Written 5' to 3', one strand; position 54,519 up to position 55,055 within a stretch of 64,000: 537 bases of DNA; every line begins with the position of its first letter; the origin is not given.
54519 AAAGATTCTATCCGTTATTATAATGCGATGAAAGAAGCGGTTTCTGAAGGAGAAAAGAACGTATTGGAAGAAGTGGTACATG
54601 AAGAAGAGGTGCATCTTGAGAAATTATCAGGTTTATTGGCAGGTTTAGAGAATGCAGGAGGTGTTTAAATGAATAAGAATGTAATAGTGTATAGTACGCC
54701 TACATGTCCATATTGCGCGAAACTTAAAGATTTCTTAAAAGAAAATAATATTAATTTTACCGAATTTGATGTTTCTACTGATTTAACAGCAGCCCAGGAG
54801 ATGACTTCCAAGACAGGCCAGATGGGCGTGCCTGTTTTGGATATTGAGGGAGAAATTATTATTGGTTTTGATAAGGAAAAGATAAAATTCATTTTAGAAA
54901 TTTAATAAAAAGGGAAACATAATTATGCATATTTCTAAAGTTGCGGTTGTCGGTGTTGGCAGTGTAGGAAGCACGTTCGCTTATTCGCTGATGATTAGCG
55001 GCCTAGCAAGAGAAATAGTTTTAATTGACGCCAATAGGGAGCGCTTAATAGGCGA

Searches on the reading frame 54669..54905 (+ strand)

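Call 42: search_protein_families(library=pfam, proteins=[window:54669-54905:+], max_evalue=0.00001)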
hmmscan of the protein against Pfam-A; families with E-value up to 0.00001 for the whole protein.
window:54669-54905:+ (78 aa): 1 family
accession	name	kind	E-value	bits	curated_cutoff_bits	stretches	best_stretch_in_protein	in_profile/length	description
PF00462.30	Glutaredoxin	-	2.1e-19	69.9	22.9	1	5-64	1-60/60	Glutaredoxin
